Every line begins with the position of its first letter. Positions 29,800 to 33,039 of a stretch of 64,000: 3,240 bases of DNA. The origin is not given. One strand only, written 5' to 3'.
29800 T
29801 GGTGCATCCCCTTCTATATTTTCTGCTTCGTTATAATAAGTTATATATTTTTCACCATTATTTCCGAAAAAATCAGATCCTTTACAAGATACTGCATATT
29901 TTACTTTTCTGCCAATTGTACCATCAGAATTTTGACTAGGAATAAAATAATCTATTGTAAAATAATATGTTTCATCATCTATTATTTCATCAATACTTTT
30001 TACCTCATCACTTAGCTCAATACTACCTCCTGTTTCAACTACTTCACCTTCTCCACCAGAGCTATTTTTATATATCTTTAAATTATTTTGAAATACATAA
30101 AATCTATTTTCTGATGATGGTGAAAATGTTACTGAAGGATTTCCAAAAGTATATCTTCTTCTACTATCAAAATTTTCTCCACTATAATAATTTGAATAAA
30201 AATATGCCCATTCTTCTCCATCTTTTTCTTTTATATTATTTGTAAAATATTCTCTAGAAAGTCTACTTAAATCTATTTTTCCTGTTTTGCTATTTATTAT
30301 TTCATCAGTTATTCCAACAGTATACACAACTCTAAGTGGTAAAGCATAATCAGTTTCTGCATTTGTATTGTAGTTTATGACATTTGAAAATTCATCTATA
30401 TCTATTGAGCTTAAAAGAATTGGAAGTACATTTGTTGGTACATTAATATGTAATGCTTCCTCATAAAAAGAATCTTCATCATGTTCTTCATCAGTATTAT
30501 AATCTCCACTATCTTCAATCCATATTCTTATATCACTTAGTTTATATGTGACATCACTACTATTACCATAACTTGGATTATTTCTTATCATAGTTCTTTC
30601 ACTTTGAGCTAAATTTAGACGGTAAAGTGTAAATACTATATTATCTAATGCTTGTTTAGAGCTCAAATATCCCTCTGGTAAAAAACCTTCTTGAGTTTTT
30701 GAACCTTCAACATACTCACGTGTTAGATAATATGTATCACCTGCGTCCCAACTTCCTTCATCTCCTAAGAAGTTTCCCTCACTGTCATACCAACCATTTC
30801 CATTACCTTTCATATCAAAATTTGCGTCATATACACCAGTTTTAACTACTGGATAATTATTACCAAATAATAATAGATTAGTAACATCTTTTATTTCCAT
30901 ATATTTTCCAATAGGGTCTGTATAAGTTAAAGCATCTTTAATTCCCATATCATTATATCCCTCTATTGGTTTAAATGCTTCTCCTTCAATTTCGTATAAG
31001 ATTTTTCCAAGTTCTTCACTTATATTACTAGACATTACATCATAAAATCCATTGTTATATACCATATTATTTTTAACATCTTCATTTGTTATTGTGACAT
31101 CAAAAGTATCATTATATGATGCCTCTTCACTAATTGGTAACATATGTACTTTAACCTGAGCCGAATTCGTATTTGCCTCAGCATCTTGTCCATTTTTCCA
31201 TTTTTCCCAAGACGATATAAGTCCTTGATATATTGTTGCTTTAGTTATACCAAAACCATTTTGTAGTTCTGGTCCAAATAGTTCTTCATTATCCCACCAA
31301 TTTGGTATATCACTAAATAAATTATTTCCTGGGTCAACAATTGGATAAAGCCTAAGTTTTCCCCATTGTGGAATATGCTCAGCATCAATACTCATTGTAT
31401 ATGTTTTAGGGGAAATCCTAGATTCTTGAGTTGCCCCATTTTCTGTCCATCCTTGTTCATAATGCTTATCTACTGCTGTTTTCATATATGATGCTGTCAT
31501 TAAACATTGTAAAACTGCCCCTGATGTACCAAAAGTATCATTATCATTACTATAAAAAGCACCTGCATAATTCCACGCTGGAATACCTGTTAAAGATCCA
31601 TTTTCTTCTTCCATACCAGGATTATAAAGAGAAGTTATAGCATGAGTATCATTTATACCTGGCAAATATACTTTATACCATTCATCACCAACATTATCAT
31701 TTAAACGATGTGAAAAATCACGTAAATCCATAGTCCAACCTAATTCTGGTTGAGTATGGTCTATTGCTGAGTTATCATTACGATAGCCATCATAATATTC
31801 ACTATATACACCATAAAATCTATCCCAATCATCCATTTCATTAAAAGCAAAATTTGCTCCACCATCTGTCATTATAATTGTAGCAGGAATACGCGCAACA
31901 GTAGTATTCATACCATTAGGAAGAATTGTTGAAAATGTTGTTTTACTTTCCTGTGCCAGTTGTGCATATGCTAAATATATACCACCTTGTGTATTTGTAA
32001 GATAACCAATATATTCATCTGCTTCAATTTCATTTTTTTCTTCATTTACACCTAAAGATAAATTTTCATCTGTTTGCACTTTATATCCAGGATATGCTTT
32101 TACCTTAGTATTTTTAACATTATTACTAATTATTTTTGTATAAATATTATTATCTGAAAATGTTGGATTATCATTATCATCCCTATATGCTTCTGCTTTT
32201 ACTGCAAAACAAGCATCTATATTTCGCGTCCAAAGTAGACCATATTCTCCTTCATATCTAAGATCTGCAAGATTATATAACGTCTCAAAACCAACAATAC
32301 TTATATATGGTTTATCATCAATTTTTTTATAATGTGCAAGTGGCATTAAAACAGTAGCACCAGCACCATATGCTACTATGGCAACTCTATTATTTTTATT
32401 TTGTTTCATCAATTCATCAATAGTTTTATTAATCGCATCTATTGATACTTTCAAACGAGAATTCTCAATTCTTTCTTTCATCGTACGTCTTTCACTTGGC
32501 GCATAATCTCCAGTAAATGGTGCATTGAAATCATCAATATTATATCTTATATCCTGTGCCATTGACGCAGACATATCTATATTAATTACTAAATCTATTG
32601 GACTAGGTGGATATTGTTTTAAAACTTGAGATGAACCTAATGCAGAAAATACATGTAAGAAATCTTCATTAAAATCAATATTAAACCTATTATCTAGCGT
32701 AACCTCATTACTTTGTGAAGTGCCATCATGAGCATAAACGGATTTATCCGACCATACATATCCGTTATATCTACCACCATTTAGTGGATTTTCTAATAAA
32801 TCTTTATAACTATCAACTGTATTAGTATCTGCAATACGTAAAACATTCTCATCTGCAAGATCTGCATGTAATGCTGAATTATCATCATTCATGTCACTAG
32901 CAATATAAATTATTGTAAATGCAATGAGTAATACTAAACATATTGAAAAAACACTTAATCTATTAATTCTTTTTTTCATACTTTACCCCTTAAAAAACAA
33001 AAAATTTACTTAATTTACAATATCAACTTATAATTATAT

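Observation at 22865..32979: Tandem giant VWA adhesin paralogs are mosaics: shared leader and stalk, swapped ligand-binding head, and a 478-nt zero-mismatch block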

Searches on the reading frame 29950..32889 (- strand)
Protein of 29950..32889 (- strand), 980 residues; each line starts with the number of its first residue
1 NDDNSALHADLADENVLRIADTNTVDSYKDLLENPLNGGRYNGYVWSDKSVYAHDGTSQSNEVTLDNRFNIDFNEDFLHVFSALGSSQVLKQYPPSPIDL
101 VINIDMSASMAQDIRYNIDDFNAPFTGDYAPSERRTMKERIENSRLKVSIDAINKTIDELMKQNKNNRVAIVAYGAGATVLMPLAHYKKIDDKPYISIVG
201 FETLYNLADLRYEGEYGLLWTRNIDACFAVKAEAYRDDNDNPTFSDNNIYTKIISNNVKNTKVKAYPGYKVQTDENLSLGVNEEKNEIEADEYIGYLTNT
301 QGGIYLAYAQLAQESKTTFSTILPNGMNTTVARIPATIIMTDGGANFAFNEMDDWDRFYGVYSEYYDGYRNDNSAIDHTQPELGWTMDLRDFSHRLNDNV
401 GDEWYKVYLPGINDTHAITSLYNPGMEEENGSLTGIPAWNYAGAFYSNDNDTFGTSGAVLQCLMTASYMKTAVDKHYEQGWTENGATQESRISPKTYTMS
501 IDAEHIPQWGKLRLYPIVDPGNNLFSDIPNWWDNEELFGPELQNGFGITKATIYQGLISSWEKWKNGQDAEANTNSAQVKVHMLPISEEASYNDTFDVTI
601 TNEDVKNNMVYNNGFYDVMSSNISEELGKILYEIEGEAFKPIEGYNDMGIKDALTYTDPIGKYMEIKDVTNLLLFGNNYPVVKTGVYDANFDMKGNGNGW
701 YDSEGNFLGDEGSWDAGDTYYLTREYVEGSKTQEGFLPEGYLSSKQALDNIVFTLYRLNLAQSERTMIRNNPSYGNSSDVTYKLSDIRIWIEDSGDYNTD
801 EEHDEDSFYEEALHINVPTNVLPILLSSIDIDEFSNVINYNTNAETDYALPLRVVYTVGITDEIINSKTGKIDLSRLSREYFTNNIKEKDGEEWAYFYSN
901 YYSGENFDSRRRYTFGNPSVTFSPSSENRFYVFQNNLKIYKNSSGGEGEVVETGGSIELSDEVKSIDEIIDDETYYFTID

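Call 54: predict_structure(alignment_id=A3)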
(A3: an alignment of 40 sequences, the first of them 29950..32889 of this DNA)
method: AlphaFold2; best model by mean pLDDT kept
length: 980 residues; sequences in the alignment: 40
mean_pLDDT: 79.7   pTM: 0.74
mean pLDDT of the five models: 79.7, 79.6, 78.1, 77.2, 75.9
residues with pLDDT >= 90: 363; 70-90: 381; 50-70: 139; < 50: 97
segments of 3 or more residues with pLDDT < 50: 1-12, 263-265, 278-284, 373-375, 383-394, 424-426, 441-446, 798-805, 904-914, 932-935, 947-954
pLDDT, mean of each block of 10 residues (from residue 1): 35 69 79 59 85 83 90 93 90 84 95 89 87 93 95 96 92 92 97 94 81 87 91 94 89 85 49 51 57 86 95 95 83 96 71 51 58 50 46 51 82 65 50 53 49 73 95 96 89 93 84 91 82 86 75 87 93 61 86 88 94 93 92 80 84 92 92 96 93 87 91 92 79 71 64 94 89 81 93 67 55 94 89 75 88 96 85 84 85 85 47 60 80 60 60 58 80 69
secondary structure, 60 per line:
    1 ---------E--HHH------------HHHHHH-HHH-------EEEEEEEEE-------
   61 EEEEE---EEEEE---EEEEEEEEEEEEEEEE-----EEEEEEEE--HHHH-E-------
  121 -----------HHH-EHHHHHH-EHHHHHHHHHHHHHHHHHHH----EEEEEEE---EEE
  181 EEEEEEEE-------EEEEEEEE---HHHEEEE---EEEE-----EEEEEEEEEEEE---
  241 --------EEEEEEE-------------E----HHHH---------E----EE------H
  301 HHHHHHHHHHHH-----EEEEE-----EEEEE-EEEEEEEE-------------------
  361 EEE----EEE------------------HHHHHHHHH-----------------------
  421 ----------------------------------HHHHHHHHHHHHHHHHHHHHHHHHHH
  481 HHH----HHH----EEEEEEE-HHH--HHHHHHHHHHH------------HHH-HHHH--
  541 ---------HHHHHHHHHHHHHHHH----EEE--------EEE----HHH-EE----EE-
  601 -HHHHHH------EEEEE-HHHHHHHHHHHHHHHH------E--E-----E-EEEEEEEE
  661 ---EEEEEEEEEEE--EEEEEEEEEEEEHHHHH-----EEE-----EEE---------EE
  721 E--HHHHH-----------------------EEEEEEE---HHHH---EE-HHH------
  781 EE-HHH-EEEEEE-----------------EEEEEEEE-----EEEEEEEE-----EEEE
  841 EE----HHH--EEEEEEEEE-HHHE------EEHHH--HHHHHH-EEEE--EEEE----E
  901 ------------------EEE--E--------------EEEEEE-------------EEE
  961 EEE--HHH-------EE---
elements in order (helices of 4 or more, strands of 3 or more residues): H28-33 E45-53 E61-65 E69-73 E77-92 E98-105 H108-111 H137-142 H145-163 E168-174 E178-188 E196-203 E210-213 E217-220 E226-237 E249-255 H274-277 H300-312 E318-322 E328-332 E334-341 E361-363 E368-370 H389-397 H455-483 E495-501 H508-518 H535-538 H550-565 E570-572 E581-583 H602-607 E614-618 H620-635 E653-660 E664-674 E677-688 H689-693 E699-701 E707-709 E719-721 H724-728 E752-758 H762-765 E788-793 E811-818 E824-831 E837-842 E852-860 H879-884 E886-889 E892-895 E919-921 E939-944 E958-963

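Call 60: fold_search(model_id=the predicted structure, library=pdb)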
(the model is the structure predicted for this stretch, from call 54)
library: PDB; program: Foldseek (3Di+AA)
matches with E <= 10: 625; with E <= 0.001: 7
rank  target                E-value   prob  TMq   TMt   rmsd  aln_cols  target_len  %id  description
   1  2ww8                  7.2e-07  0.98  0.15  0.17  31.5       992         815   11  Structure of the pilus adhesin (RrgA) from Streptococcus pneumoniae (released 2010-01-19)
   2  3txa                  1.2e-06  0.99  0.13  0.20  21.3       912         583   12  Structural Analysis of Adhesive Tip pilin, GBS104 from Group B Streptococcus agalactiae (released 2013-03-27)
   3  6m3y                  9.3e-06  1.00  0.15  0.18  14.8       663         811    9  Crystal structure of pilus adhesin, SpaC from Lactobacillus rhamnosus GG - open conformation (released 2020-07-29)
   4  6m48_A                1.3e-05  1.00  0.16  0.18  14.7       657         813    9  Crystal structure of pilus adhesin, SpaC from Lactobacillus rhamnosus GG - P21212 form (released 2020-07-29)
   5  6m48_B                2.2e-05  1.00  0.16  0.18  14.2       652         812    9  Crystal structure of pilus adhesin, SpaC from Lactobacillus rhamnosus GG - P21212 form (released 2020-07-29)
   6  3tvy                  4.7e-04  0.90  0.12  0.28  17.8       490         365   13  Structural Analysis of Adhesive Tip pilin, GBS104 from Group B Streptococcus agalactiae (released 2013-03-27)
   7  3tw0_A                9.6e-04  0.98  0.10  0.24  14.6       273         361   18  Structural Analysis of Adhesive Tip pilin, GBS104 from Group B Streptococcus agalactiae (released 2013-03-27)
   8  7b7p_A                1.1e-03  0.99  0.14  0.30  15.0       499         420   10  PilB minor pilin from Streptococcus sanguinis (released 2021-04-28)
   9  3tw0_C                1.2e-03  0.94  0.10  0.23  15.5       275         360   17  Structural Analysis of Adhesive Tip pilin, GBS104 from Group B Streptococcus agalactiae (released 2013-03-27)
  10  6to1                  1.2e-03  0.87  0.14  0.22  17.8       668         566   10  Crystal structure of three N-terminal domains of the type V pili tip protein Mfa5 from Porphyromonas gingivalis (released 2020-12-02)
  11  7ba2_B                2.4e-03  0.97  0.16  0.33  14.2       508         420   11  D319A mutant of the PilB minor pilin from Streptococcus sanguinis (released 2021-04-28)
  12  3tw0_D                4.0e-03  0.89  0.09  0.23  15.3       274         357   17  Structural Analysis of Adhesive Tip pilin, GBS104 from Group B Streptococcus agalactiae (released 2013-03-27)
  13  7ba2_A                6.9e-03  0.87  0.13  0.27  14.4       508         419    8  D319A mutant of the PilB minor pilin from Streptococcus sanguinis (released 2021-04-28)
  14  3ibs_A                9.0e-03  1.00  0.06  0.26   4.5        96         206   18  Crystal structure of conserved hypothetical protein BatB from Bacteroides thetaiotaomicron (released 2009-08-25)
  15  4cnb_B                1.0e-02  0.99  0.09  0.22  11.6       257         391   10  Structure of proximal thread matrix protein 1 (PTMP1) from the mussel byssus - Crystal form 2 (released 2014-03-12)
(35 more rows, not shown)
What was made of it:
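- On Sortase-assembled pilus tip adhesin with VWA domain (RrgA/GBS104/SpaC/PitA type): B: RrgA 7e-7, GBS104 1e-6, SpaC 9e-6 (call 60).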

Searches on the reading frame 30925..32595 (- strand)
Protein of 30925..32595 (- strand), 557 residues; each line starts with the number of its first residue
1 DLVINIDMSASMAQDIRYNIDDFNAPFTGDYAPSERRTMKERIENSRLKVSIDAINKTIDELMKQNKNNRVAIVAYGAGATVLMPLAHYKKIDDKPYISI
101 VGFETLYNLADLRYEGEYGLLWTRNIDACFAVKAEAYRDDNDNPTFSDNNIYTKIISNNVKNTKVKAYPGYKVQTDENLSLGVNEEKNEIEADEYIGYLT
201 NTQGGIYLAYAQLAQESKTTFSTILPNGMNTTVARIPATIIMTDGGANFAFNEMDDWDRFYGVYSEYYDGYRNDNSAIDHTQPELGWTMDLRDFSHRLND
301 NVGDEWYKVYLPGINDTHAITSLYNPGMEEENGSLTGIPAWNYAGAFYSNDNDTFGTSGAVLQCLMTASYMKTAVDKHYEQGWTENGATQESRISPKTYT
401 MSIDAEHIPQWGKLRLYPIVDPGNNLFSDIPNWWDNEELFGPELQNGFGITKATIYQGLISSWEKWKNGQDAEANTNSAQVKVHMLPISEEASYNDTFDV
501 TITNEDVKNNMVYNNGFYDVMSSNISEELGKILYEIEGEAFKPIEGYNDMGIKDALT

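Call 36: find_homologous_proteins(query=window:30925-32595:-, max_evalue=0.00001)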
Query window:30925-32595:- (557 aa): 5 proteins with E <= 0.00001 among 5535 candidates.
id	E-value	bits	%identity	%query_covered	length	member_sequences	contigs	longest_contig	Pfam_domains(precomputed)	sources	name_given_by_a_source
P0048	1.0e-85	307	57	48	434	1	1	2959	-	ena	-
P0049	4.5e-59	219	39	62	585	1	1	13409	-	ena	-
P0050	9.3e-58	214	41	56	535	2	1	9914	-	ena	-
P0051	1.0e-54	204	40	55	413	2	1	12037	-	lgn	-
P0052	1.4e-52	197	41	50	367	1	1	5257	-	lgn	-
